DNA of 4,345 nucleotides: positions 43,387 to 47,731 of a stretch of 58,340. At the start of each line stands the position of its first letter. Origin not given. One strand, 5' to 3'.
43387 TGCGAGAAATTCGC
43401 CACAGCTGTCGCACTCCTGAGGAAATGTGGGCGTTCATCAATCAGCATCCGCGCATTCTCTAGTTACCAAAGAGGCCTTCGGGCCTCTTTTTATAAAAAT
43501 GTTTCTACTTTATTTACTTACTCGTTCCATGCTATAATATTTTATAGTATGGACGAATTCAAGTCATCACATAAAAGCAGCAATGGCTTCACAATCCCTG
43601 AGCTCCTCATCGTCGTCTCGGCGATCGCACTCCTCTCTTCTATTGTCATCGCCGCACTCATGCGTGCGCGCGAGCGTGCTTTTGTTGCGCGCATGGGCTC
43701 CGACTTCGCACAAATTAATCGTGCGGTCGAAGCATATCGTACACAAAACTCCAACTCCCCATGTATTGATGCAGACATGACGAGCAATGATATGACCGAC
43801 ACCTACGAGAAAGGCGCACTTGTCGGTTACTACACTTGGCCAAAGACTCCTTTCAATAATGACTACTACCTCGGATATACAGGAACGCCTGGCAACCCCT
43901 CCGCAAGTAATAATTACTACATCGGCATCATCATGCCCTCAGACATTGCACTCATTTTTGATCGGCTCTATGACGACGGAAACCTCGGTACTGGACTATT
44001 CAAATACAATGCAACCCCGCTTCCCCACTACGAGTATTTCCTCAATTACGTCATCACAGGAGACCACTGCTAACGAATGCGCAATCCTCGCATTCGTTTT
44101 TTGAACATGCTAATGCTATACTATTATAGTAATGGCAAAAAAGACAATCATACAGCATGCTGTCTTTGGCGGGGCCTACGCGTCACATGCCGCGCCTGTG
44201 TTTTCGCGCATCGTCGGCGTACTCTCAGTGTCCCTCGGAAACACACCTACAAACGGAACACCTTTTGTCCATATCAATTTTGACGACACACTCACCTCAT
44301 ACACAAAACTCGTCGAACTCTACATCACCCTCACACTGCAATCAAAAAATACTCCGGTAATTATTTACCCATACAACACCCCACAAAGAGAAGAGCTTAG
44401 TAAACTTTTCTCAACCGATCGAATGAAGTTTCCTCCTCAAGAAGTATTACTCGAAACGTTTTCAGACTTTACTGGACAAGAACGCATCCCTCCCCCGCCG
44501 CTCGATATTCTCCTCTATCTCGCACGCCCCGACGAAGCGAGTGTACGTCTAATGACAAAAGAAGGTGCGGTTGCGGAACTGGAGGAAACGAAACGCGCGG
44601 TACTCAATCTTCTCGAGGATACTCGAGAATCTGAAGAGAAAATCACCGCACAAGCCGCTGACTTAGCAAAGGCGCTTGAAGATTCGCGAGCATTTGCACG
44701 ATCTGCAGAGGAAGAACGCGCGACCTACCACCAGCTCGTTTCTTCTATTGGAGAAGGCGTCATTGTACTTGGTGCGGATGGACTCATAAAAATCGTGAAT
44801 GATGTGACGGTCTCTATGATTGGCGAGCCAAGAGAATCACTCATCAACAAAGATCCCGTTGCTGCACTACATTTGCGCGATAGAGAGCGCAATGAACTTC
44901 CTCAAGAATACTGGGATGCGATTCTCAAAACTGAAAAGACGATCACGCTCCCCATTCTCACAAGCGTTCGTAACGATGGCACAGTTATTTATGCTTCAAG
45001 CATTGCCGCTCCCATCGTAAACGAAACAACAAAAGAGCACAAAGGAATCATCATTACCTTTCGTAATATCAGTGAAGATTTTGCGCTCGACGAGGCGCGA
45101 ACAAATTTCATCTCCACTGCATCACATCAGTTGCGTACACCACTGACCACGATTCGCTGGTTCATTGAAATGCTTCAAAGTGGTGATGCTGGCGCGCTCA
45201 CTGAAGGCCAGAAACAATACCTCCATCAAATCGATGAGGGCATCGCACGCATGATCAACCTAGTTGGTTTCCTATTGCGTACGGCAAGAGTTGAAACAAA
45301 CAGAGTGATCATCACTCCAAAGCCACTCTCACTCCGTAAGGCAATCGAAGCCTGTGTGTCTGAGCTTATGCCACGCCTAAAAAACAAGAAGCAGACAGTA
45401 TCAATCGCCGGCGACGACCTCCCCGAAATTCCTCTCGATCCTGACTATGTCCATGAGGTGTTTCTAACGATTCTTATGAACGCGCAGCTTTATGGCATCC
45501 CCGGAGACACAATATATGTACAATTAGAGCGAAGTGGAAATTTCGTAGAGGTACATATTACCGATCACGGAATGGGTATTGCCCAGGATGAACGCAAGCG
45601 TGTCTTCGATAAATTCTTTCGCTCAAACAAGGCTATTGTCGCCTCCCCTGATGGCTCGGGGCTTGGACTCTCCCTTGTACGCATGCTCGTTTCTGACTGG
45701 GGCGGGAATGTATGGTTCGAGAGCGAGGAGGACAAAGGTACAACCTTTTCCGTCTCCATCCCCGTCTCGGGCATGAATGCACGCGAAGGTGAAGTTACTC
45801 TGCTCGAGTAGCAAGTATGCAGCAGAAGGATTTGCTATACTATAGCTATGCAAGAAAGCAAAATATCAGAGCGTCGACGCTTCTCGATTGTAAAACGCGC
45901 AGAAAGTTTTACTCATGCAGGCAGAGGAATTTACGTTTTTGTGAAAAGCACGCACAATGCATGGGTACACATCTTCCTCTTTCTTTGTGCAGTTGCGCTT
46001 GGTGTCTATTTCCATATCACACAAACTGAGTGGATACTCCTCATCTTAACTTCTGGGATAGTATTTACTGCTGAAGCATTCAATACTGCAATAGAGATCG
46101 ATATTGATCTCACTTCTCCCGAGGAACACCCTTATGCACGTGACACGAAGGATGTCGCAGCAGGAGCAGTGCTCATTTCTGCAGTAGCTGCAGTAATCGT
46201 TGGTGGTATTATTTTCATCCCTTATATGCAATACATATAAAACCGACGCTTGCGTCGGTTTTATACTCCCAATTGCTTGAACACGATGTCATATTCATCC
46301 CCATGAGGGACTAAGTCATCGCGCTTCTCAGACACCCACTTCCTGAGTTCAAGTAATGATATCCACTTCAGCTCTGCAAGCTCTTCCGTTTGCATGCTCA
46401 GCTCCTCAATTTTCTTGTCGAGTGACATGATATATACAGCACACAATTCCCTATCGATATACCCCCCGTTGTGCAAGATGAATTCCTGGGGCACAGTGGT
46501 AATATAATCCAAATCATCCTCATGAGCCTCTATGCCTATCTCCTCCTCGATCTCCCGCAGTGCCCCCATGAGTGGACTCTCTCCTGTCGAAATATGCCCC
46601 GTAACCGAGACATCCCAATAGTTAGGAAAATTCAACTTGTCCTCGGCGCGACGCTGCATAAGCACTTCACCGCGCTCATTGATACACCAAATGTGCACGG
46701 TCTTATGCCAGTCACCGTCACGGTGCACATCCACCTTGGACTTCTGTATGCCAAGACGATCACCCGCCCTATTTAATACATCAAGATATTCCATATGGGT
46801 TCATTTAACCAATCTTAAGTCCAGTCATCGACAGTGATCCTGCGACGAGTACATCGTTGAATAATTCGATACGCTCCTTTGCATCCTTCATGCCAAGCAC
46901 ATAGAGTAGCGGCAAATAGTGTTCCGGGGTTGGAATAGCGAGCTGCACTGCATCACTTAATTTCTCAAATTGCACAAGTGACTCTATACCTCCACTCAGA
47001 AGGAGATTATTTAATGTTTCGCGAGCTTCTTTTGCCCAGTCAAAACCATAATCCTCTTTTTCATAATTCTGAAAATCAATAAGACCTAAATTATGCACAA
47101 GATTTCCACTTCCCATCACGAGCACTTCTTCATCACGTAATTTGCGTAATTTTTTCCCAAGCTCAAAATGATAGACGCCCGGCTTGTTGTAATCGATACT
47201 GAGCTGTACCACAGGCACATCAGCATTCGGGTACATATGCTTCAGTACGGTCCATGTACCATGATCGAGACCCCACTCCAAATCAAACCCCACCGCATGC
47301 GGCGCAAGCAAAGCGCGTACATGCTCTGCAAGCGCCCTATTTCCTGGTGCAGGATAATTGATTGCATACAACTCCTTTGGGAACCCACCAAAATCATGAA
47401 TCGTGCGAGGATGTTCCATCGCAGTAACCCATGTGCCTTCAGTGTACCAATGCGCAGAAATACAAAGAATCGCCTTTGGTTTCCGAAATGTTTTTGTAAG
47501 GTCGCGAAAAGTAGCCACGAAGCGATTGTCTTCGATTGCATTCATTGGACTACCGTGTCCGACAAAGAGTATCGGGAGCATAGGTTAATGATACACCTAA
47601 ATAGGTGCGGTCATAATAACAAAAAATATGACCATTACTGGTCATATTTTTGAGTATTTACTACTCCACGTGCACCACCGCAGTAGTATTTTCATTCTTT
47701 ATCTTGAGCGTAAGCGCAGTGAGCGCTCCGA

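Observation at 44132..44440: Histidine kinase whose N-terminal sensor is a catalytically dead MsrA-like domain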

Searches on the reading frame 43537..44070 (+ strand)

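Call 24: search_protein_families(library=pfam, proteins=[window:43537-44070:+], max_evalue=0.001)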
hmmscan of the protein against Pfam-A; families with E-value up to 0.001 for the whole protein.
window:43537-44070:+ (178 aa): 0 families

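Call 53: search_protein_families(library=pfam, proteins=[window:43537-44070:+], max_evalue=0.01)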
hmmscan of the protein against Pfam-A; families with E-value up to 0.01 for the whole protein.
window:43537-44070:+ (178 aa): 2 families
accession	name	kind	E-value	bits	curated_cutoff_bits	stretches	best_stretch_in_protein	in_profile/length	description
PF07963.17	N_methyl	-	0.0031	17.5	21.2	1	13-37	2-26/27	Prokaryotic N-terminal methylation motif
PF08334.16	T2SSG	-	0.0055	17.2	21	1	41-118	2-82/108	Type II secretion system (T2SS), protein G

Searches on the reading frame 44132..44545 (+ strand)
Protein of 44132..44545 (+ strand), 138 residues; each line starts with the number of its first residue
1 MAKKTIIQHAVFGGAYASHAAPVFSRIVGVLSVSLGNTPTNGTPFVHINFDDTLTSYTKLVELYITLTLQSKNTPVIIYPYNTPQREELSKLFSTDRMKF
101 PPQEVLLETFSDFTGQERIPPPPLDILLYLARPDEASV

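Call 4: search_protein_families(library=pfam, proteins=[window:44132-44545:+], max_evalue=10)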
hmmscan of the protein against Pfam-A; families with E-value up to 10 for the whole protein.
seq(138 aa): 0 families

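Call 5: find_homologous_proteins(query=window:44132-44545:+, max_evalue=0.01)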
Query seq(138 aa): 25 candidates shared short words with the query, none scored E <= 0.01.

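Call 7: search_solved_structures(query=window:44132-44545:+, max_evalue=10, show_alignments=3)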
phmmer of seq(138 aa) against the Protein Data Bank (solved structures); distinct sequences matched with E-value up to 10: 4.
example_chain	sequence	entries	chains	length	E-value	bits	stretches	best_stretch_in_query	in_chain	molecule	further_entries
6l8w_A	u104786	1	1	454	0.36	14.4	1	47-126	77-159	Glycosyltransferase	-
6l8x_A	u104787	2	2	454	0.38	14.3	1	30-126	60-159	Glycosyltransferase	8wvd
6l8z_A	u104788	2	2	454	0.39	14.3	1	30-126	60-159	Glycosyltransferase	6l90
4kvm_E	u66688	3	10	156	1.7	12.2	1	7-79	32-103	N-terminal acetyltransferase A complex catalytic subunit ard1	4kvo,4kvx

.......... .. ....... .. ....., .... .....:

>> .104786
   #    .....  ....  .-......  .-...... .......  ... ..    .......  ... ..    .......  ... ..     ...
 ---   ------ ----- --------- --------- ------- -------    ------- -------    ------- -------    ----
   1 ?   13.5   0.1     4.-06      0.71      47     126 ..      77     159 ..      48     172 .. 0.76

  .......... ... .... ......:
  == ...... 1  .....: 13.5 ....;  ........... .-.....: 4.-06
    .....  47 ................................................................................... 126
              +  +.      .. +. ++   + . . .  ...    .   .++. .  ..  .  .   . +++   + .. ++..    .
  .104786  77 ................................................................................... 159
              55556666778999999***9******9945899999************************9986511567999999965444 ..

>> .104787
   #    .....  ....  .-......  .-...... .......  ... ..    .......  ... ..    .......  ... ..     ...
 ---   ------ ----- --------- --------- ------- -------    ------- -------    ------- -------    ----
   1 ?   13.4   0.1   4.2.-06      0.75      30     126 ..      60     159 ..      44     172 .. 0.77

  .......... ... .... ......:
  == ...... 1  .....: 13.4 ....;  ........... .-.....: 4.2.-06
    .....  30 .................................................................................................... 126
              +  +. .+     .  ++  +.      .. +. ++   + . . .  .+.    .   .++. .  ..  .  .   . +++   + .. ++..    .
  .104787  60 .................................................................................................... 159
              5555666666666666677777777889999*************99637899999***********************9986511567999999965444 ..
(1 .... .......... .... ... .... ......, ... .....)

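Call 12: search_solved_structures(query=A2, max_evalue=10, show_alignments=3)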
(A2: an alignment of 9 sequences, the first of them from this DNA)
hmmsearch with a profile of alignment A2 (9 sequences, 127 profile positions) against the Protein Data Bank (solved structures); distinct sequences matched with E-value up to 10: 1.
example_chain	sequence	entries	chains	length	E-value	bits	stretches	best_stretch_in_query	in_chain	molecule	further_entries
4k22_A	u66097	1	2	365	0.44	13.9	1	32-62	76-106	Protein VisC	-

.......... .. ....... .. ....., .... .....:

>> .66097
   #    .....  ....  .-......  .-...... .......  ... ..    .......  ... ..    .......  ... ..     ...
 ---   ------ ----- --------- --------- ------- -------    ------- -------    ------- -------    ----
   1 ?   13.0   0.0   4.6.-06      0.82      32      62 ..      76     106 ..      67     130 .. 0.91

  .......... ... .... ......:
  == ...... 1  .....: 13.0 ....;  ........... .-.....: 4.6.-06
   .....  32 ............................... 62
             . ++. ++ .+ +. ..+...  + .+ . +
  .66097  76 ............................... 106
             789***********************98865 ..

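Call 18: predict_structure(alignment_id=A2)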
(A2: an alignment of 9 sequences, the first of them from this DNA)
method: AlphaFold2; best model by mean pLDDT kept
length: 128 residues; sequences in the alignment: 9
mean_pLDDT: 83.5   pTM: 0.78
mean pLDDT of the five models: 83.5, 81.7, 80.5, 80.2, 78.7
residues with pLDDT >= 90: 54; 70-90: 55; 50-70: 14; < 50: 5
segments of 3 or more residues with pLDDT < 50: 126-128
pLDDT, mean of each block of 10 residues (from residue 1): 70 92 91 89 91 91 92 88 88 79 78 74 58
secondary structure, 60 per line:
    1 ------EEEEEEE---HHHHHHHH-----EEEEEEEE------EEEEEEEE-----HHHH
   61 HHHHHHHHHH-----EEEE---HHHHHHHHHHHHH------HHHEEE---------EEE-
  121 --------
elements in order: E7-13 H17-24 E30-37 E44-51 H57-70 E76-79 H83-95 E105-107 E117-119

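Call 21: fold_search(model_id=the predicted structure, library=pdb)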
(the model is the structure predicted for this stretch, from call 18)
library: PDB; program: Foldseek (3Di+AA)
matches with E <= 10: 607; with E <= 0.001: 0
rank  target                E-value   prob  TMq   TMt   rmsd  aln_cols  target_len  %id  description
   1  5fa9_A                1.7e-02  1.00  0.67  0.30   2.6       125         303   18  Bifunctional Methionine Sulfoxide Reductase AB (MsrAB) from Treponema denticola (released 2016-09-14)
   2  2j89                  1.9e-02  1.00  0.60  0.44   4.8       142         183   16  Functional and structural aspects of poplar cytosolic and plastidial type A methionine sulfoxide reductases (released 2006-11-23)
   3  5fa9_B                3.0e-02  1.00  0.68  0.31   2.5       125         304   18  Bifunctional Methionine Sulfoxide Reductase AB (MsrAB) from Treponema denticola (released 2016-09-14)
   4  3pim_C                3.4e-02  0.99  0.58  0.47   5.8       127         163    9  Crystal structure of Mxr1 from Saccharomyces cerevisiae in unusual oxidized form (released 2011-02-23)
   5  6fxd_A                5.5e-02  0.69  0.38  0.38   7.1       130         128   12  Crystal structure of MupZ from Pseudomonas fluorescens (released 2019-03-06)
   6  6fxd_B                5.5e-02  0.63  0.37  0.39   6.2       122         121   12  Crystal structure of MupZ from Pseudomonas fluorescens (released 2019-03-06)
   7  3pin_B                8.0e-02  0.97  0.55  0.51   5.1       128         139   11  Crystal structure of Mxr1 from Saccharomyces cerevisiae in complex with Trx2 (released 2011-02-23)
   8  6umm_A                1.2e-01  0.69  0.37  0.20   4.8        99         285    9  A complete structure of the ESX-3 translocon complex (released 2019-10-23)
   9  3bqe                  2.0e-01  0.84  0.54  0.43   4.7       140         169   15  Structure of the central domain (MsrA) of Neisseria meningitidis PilB (reduced form) (released 2008-02-19)
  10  1iwg                  2.4e-01  0.44  0.31  0.05   5.6        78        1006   14  Crystal structure of Bacterial Multidrug Efflux transporter AcrB (released 2002-10-23)
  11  4blg_A                2.5e-01  0.57  0.35  0.37   4.2        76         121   18  Crystal structure of MHV-68 Latency-associated nuclear antigen (LANA) C-terminal DNA binding domain (released 2013-10-30)
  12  7bff_D                2.7e-01  0.60  0.36  0.49   4.9        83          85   16  Circular permutant of ribosomal protein S6, P54-55 truncated, I25A mutant. (released 2022-07-13)
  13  8deu_C                2.7e-01  0.28  0.32  0.06   5.9        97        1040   18  Cryo-electron microscopy structure of Neisseria gonorrhoeae multidrug efflux pump MtrD with CASP peptide complex (released 2022-09-14)
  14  7bfg_A                3.0e-01  0.66  0.40  0.53   4.6        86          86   15  Circular permutant of ribosomal protein S6, P54-55 truncated, V37A mutant. (released 2022-07-13)
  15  7bfc_A                3.0e-01  0.63  0.34  0.46   4.0        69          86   17  Circular permutant of ribosomal protein S6, P54-55 truncated, (released 2022-07-13)
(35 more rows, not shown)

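Call 26: search_protein_representatives(alignment_id=A2)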
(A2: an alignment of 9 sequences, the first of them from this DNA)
Query: 9 sequences, 127 profile positions. Proteins with E-value up to 0.001 (for the whole library): 3; up to 1e-10: 2; up to 1e-30: 2. The best 3 are listed.
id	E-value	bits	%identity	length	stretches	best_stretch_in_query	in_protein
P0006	3.7e-49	182.2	-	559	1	1-127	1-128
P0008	1.6e-34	134.9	-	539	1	20-127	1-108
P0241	1.6e-05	41.2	-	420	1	5-125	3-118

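Call 28: search_protein_families(library=pfam, proteins=[P0241], max_evalue=0.01)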
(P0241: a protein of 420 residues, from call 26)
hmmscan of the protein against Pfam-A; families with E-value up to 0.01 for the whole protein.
P0241 (420 aa): 3 families
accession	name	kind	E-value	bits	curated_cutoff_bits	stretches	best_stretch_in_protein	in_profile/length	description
PF02518.31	HATPase_c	-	4.4e-22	79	26.4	1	297-406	2-109/111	Histidine kinase-, DNA gyrase B-, and HSP90-like ATPase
PF00512.31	HisKA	-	1.9e-13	50.7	26.9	1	184-250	2-65/66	His Kinase A (phospho-acceptor) domain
PF13581.12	HATPase_c_2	-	0.00094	19.6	27.4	1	302-382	37-110/127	Histidine kinase-like ATPase domain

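Call 37: find_related_loci(query=A4, collection=genome_contigs, flank=8000)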
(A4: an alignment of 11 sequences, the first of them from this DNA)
Query A4 (136 aa) in genome_contigs; peptide patterns used: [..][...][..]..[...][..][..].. (x = any residue, [..] = any of these).
57 stretches matched a pattern, but none encodes a relative of the query by tblastn (E <= 1e-3).

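Call 38: search_protein_families(library=pfam, alignment_id=A4, max_evalue=10)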
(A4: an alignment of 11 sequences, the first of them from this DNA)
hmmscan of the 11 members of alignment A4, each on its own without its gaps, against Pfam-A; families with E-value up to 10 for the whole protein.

A. member 1, seq(136 aa): 0 families

B. families by the number of members that match (of 11 scanned): 1 family
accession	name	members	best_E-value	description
PF01625.27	PMSR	2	0.084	Peptide methionine sulfoxide reductase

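Call 49: find_encoding_contigs(protein=P0241, flank=8000, max_places=2)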
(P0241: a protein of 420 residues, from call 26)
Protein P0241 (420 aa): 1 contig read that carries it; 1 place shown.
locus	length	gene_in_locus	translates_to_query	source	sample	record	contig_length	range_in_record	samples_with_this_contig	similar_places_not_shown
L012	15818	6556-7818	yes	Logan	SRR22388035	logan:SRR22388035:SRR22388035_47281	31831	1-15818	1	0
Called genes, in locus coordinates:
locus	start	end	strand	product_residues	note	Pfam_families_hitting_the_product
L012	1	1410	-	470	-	?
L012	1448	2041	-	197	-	-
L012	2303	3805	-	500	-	PF13401:AAA_22 (faint), PF13638:PIN_4, PF02562:PhoH, PF13245:AAA_19 (faint), PF13604:AAA_30 (faint)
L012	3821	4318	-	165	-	PF09335:VTT_dom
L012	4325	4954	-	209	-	PF03193:RsgA_GTPase (faint), PF00071:Ras (faint), PF01926:MMR_HSR1, PF02421:FeoB_N, PF00009:GTP_EFTU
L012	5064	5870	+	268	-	PF13098:Thioredoxin_2, PF13462:Thioredoxin_4, PF13743:Thioredoxin_5 (faint), PF01323:DSBA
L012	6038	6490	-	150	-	PF00072:Response_reg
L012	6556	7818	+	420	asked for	PF00512:HisKA, PF02518:HATPase_c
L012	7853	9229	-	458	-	PF13200:DUF4015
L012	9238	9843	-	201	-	-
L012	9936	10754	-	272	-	PF00590:TP_methylase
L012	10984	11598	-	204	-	PF00334:NDK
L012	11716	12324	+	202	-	PF00334:NDK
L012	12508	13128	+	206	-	PF13238:AAA_18 (weak), PF00406:ADK, PF13207:AAA_17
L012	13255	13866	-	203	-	PF01300:Sua5_yciO_yrdC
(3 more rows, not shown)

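Call 67: search_protein_families(library=ncbifam, proteins=[window:44132-44539:+], max_evalue=10)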
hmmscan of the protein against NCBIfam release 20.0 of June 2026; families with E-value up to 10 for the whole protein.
seq(136 aa): 0 families

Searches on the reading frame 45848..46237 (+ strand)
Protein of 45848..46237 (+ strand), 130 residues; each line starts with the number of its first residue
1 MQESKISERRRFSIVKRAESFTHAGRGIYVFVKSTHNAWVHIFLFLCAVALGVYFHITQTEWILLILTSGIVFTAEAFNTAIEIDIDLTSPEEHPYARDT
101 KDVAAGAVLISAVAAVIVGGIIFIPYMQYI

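Call 24: search_protein_families(library=pfam, proteins=[window:45848-46237:+], max_evalue=0.001)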
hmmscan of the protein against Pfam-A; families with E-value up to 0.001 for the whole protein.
window:45848-46237:+ (130 aa): 1 family
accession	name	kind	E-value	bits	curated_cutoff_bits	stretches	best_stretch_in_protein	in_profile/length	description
PF01219.24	DAGK_prokar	-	4.7e-31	107.1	22.3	1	23-123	2-102/102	Prokaryotic diacylglycerol kinase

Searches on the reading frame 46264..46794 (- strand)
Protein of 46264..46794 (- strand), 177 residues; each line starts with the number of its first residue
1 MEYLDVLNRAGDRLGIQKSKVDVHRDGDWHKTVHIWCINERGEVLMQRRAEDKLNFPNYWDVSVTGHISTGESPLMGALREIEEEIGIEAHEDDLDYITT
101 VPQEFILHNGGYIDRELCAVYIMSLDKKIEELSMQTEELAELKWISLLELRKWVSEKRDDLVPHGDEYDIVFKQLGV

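Call 24: search_protein_families(library=pfam, proteins=[window:46264-46794:-], max_evalue=0.001)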
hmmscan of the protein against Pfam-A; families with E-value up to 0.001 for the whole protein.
window:46264-46794:- (177 aa): 1 family
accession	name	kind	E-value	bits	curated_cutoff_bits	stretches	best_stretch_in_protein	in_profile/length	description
PF00293.34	NUDIX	-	8.2e-19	68.4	21.1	1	30-160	3-129/134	NUDIX domain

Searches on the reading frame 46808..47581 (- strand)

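Call 24: search_protein_families(library=pfam, proteins=[window:46808-47581:-], max_evalue=0.001)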
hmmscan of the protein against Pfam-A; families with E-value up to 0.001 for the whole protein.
window:46808-47581:- (258 aa): 1 family
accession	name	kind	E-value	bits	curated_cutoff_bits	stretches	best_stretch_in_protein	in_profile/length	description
PF02900.23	LigB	-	2.7e-24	86.1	26.3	1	23-235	32-247/269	Catalytic LigB subunit of aromatic ring-opening dioxygenase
